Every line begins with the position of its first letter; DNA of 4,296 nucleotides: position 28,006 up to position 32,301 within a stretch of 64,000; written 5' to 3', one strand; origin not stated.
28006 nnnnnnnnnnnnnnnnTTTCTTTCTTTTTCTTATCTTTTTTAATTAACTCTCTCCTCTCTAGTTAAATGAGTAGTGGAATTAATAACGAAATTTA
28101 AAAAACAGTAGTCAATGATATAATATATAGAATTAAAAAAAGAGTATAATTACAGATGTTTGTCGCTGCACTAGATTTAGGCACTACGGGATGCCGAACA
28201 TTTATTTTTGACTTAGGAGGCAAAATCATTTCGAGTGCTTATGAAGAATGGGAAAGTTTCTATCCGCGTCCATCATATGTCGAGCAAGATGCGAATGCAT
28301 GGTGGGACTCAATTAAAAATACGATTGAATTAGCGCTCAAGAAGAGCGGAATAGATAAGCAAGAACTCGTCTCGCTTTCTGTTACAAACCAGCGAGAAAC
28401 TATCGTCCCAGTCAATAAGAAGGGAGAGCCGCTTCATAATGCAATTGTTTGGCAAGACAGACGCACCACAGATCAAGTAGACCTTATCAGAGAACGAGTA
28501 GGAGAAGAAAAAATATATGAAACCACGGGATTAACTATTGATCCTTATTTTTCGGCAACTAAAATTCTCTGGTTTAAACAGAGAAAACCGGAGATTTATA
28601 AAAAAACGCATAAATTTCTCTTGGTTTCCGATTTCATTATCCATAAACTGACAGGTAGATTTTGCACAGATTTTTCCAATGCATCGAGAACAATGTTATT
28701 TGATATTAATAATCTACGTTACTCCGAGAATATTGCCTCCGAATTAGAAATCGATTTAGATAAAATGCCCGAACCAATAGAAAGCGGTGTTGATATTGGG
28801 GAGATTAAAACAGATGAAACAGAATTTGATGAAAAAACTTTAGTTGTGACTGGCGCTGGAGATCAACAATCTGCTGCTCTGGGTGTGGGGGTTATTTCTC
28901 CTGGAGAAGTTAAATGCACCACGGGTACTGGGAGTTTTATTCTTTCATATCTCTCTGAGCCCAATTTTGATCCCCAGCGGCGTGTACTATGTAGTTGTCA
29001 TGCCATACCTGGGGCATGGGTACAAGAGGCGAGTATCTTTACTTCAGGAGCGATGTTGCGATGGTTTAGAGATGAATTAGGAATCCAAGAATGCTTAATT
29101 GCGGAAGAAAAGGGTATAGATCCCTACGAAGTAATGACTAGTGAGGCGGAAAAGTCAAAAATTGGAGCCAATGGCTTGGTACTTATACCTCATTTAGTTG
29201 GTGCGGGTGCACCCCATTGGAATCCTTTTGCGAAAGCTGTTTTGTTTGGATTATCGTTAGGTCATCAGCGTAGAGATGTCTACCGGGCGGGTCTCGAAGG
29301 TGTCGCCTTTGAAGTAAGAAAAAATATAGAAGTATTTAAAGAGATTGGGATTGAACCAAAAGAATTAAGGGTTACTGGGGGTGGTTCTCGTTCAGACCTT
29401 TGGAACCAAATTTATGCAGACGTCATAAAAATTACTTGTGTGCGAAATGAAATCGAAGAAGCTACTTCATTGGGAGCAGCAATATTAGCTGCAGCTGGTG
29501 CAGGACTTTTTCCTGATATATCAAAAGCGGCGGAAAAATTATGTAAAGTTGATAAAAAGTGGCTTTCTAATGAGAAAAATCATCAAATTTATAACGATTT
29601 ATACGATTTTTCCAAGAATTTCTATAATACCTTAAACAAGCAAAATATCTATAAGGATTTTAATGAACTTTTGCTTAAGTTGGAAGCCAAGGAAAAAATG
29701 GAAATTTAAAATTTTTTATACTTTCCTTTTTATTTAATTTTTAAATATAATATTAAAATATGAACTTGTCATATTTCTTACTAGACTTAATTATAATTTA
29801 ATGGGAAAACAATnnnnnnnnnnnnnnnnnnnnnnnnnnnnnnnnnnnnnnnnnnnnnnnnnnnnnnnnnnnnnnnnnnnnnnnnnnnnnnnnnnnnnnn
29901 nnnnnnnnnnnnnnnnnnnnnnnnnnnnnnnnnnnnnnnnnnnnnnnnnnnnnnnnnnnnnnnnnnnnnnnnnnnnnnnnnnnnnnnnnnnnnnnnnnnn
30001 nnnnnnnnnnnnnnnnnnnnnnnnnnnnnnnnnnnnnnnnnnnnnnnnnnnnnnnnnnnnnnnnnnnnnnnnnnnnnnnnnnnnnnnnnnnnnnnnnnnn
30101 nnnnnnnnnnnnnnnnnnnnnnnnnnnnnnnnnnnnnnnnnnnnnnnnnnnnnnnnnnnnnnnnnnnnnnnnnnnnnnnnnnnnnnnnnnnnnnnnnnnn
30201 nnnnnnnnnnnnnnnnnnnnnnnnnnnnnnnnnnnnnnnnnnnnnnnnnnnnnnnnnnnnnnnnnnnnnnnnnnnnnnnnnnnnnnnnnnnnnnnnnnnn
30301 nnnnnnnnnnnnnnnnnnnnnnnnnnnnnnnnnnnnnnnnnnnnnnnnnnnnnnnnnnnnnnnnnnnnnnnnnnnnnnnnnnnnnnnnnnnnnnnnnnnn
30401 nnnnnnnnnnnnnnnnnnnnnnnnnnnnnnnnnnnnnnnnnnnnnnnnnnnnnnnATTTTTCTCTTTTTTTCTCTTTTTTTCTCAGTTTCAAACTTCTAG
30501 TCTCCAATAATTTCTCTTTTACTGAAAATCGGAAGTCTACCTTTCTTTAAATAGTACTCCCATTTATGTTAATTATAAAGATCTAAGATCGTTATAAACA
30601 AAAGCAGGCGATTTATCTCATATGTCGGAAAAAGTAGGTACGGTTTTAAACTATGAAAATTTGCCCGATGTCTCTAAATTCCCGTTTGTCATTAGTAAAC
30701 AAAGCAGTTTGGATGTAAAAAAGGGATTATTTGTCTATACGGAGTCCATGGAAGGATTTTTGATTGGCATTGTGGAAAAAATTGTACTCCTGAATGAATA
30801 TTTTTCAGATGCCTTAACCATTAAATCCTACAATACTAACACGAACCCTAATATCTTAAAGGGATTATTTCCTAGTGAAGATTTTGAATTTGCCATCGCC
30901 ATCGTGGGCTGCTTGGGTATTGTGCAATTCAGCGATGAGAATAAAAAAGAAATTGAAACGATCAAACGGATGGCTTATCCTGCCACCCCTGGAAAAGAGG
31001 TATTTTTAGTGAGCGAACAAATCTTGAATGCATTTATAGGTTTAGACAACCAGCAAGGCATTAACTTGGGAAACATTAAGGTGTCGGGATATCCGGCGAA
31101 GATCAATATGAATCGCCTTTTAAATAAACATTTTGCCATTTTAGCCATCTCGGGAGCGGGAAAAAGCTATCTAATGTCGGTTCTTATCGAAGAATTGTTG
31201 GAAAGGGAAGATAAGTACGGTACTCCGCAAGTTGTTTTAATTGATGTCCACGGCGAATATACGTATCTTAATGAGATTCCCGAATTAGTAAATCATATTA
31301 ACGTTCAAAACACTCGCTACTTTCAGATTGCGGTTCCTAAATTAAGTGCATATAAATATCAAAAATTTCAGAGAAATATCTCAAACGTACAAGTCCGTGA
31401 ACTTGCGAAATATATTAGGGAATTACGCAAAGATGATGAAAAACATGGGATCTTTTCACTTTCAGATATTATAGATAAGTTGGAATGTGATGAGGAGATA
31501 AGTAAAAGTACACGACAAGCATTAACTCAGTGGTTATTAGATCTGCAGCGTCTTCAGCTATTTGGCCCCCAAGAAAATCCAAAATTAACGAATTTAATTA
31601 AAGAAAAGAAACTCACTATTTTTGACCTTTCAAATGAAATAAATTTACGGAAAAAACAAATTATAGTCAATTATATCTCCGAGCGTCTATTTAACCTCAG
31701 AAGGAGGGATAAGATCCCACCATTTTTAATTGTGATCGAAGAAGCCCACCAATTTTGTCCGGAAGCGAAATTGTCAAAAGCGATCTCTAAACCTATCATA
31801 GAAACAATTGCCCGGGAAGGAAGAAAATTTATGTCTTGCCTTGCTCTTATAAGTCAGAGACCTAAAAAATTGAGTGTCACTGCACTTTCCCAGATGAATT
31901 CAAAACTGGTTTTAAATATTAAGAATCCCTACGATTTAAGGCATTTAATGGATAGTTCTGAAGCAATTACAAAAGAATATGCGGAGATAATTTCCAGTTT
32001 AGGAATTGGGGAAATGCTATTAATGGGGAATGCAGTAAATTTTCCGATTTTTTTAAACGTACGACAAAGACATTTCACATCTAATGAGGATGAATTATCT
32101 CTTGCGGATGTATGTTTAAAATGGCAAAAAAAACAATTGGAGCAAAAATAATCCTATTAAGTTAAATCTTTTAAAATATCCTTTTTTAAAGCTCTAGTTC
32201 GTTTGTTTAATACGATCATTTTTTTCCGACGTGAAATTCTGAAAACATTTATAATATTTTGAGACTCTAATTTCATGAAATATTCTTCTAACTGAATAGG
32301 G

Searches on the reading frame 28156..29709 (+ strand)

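Call 53: search_protein_families(library=pfam, proteins=[window:28156-29709:+], max_evalue=0.00001)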
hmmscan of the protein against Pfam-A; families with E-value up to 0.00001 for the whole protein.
window:28156-29709:+ (517 aa): 2 families
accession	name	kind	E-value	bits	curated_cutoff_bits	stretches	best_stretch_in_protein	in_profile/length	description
PF00370.27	FGGY_N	-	4.9e-71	239.6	28.8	1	4-243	3-245/245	FGGY family of carbohydrate kinases, N-terminal domain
PF02782.22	FGGY_C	-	4e-36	125.1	27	1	253-448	2-197/198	FGGY family of carbohydrate kinases, C-terminal domain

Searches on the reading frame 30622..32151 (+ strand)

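Call 18: search_protein_families(library=pfam, proteins=[window:30622-32151:+], max_evalue=0.001)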
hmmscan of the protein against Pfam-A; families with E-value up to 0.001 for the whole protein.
window:30622-32151:+ (509 aa): 2 families
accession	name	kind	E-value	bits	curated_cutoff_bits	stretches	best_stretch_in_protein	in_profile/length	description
PF01935.23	DUF87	-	7.5e-32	111.6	23.2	1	147-355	1-219/220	Helicase HerA, central domain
PF12846.13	AAA_10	-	2.4e-05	24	27.5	0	166-229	19-78/362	AAA-like domain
